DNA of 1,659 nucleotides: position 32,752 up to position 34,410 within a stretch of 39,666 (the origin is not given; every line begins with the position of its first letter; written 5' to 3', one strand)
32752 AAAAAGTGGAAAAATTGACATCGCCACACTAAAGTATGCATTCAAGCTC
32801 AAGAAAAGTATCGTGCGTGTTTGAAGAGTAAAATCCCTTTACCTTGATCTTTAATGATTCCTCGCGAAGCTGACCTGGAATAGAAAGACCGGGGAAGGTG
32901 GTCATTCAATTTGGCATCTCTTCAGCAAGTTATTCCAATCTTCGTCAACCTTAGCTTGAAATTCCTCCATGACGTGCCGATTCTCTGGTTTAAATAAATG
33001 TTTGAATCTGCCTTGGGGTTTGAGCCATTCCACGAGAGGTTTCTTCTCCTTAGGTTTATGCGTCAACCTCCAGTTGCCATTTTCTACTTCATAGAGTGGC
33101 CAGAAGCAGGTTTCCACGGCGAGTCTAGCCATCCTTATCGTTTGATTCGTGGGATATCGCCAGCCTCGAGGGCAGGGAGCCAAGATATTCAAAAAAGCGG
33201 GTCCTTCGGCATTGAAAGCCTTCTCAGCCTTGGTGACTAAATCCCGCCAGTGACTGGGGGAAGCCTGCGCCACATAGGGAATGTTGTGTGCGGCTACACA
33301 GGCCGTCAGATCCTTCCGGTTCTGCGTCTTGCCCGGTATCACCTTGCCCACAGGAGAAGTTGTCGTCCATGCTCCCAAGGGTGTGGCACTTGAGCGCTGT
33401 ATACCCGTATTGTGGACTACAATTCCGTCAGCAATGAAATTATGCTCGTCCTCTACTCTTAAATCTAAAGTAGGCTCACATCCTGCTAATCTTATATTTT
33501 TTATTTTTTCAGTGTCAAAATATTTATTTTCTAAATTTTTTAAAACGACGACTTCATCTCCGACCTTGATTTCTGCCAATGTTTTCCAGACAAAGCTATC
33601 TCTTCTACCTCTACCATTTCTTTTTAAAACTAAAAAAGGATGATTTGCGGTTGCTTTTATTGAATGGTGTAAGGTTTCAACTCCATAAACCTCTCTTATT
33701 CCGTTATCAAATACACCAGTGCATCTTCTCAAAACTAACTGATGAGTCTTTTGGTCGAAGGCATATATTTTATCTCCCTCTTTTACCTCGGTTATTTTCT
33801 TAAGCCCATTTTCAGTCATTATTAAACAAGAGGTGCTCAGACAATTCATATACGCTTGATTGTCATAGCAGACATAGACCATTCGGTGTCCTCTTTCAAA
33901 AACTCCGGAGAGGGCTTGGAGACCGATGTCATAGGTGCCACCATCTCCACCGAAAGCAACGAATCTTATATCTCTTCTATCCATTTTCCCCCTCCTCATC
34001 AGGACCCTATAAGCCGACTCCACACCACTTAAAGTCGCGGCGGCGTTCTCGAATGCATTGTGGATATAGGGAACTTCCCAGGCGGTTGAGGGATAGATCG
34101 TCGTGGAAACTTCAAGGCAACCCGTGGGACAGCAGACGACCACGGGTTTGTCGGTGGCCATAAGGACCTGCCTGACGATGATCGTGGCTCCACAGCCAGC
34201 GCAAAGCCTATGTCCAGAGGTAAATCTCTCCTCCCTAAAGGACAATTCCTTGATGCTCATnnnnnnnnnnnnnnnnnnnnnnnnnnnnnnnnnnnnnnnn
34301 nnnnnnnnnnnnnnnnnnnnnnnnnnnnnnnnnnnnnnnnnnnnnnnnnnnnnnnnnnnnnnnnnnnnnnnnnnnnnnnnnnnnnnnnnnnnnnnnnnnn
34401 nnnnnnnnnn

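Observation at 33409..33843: Canonical mini-intein inserted in the TPP/Mg-binding motif of a 2-oxoacid:ferredoxin oxidoreductase beta subunit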

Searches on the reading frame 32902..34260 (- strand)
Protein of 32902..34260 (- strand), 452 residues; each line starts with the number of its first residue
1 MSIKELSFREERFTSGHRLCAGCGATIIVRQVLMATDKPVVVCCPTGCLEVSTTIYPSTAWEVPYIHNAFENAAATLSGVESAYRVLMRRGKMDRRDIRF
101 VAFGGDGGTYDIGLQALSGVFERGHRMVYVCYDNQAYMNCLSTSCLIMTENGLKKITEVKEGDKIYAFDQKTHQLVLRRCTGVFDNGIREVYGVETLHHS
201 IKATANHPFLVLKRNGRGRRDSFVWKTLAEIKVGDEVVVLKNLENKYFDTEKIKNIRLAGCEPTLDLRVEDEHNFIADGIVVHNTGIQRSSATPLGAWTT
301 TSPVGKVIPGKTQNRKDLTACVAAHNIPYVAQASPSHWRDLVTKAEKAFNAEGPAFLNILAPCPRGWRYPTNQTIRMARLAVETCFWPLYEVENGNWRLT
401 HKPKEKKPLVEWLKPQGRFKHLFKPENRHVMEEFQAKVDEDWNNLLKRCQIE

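Call 4: search_protein_families(library=pfam, proteins=[window:32902-34260:-], max_evalue=0.01)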
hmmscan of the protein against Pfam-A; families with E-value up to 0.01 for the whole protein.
window:32902-34260:- (452 aa): 4 families
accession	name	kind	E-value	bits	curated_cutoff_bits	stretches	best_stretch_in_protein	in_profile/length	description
PF02775.26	TPP_enzyme_C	-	2.2e-13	50.7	21.9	1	46-140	2-88/151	Thiamine pyrophosphate enzyme, C-terminal TPP binding domain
PF14890.11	Intein_splicing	-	3.6e-13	50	35.8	1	147-284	2-155/155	Intein splicing domain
PF07591.16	PT-HINT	-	5.2e-05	24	27.7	1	146-284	1-129/137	Pretoxin HINT domain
PF01079.26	Hint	-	0.00012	22.2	29.7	1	137-257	10-133/213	Hint module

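Call 5: search_protein_families(library=ncbifam, proteins=[window:32902-34260:-], max_evalue=0.01)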
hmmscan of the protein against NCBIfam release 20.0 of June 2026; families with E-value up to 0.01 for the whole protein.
window:32902-34260:- (452 aa): 13 families
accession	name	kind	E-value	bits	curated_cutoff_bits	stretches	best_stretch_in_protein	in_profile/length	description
NF008819.1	PRK11865.1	equivalog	1.9e-109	365.6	405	2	278-445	127-296/300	pyruvate synthase subunit PorB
NF008818.0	PRK11864.1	subfamily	5.4e-91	304.8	405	2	280-449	130-296/300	3-methyl-2-oxobutanoate dehydrogenase subunit beta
NF045792.1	OxalOxredbeta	equivalog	2.9e-85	286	590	2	280-440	139-298/311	oxalate oxidoreductase subunit beta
NF045766.1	PhenlGlyoxDHPadI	equivalog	5.2e-64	216.6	700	2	281-443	270-431/443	NADH-dependent phenylglyoxylate dehydrogenase subunit beta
TIGR02176.1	pyruv_ox_red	equivalog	3.4e-15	55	911.35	1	275-442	986-1159/1167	pyruvate:ferredoxin (flavodoxin) oxidoreductase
NF005852.0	PRK07773.1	equivalog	7.2e-15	54.3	780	2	140-245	398-498/886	replicative DNA helicase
NF008820.0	PRK11866.1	equivalog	2.4e-08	33.7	402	1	92-138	80-126/287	2-oxoacid ferredoxin oxidoreductase subunit beta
NF038098.1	GyrA_w_intein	exception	1e-07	30.3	1850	1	180-246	163-228/1232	intein-containing DNA gyrase subunit A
TIGR01443.1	intein_Cterm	domain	6.5e-07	29.4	15.6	1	266-285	4-24/24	intein C-terminal splicing region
NF038162.1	RtcB_rel_intein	exception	3.3e-06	25.4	1150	0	266-288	559-582/961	intein-containing RtcB family protein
TIGR01445.1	intein_Nterm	domain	1.2e-05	26.2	24.5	1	140-211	1-83/83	intein N-terminal splicing region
TIGR02177.1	PorB_KorB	subfamily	2.1e-05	24.1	261.9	0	92-137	66-111/286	2-oxoacid:acceptor oxidoreductase, beta subunit, pyruvate/2-ketoisovalerate family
NF007207.0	PRK09628.1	equivalog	0.0058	16.3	364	0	278-363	122-202/277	2-oxoglutarate ferredoxin oxidoreductase subunit beta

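Call 10: find_homologous_proteins(query=window:32902-34260:-, max_evalue=0.00001)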
Query window:32902-34260:- (452 aa): 8000 proteins with E <= 0.00001 among 8000 candidates; the best 120 are listed.
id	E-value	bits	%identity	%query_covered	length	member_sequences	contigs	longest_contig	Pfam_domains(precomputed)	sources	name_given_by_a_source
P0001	2.4e-286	968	91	54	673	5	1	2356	PF02775.27,PF14890.12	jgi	-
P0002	8.2e-219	745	74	54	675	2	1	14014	PF02775.27,PF14528.12,PF14890.12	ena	-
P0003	2.3e-217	740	100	70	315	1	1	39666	PF14890.12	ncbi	ncbi:MAG: pyruvate ferredoxin oxidoreductase [Actinomycetota bacterium]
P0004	9.1e-216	735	74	54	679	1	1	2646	PF02775.27,PF14890.12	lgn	-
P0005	1.2e-215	735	69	56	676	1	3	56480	PF02775.27,PF14890.12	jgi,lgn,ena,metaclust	metaclust:\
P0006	3.5e-213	726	75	55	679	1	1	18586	PF02775.27,PF14528.12,PF14890.12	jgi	-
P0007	1.9e-212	724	68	56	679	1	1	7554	PF02775.27,PF14890.12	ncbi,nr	ncbi:MAG: hypothetical protein KKG21_07225 [Candidatus Omnitrophica bacterium]|nr:hypothetical prote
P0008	2.9e-212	723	69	56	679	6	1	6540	PF02775.27,PF01079.26,PF14890.12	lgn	-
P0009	3.0e-212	723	68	54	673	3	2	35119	PF02775.27,PF14528.12,PF14890.12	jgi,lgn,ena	-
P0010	6.1e-212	722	70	56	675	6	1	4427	PF02775.27,PF14528.12,PF14890.12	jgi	-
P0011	9.7e-212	722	74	54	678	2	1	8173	PF02775.27,PF14528.12,PF14890.12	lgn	-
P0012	7.2e-211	719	72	54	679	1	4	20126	PF02775.27,PF14890.12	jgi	-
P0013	1.3e-210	718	66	56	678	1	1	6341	PF02775.27,PF14890.12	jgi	-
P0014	1.4e-210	718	59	70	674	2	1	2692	PF02775.27,PF14890.12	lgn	-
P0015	1.8e-210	717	69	54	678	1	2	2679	PF07591.16,PF02775.27,PF14890.12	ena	-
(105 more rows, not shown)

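Call 28: find_encoding_contigs(protein=P0001, flank=3000, max_places=3)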
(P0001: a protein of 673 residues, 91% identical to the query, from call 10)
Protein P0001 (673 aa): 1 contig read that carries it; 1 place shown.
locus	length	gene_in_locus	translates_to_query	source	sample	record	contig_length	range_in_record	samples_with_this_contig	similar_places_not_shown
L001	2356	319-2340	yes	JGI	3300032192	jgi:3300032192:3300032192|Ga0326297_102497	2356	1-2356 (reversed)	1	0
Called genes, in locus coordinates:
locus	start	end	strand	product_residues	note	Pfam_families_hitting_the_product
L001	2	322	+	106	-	?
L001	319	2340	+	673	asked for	PF02775:TPP_enzyme_C, PF14890:Intein_splicing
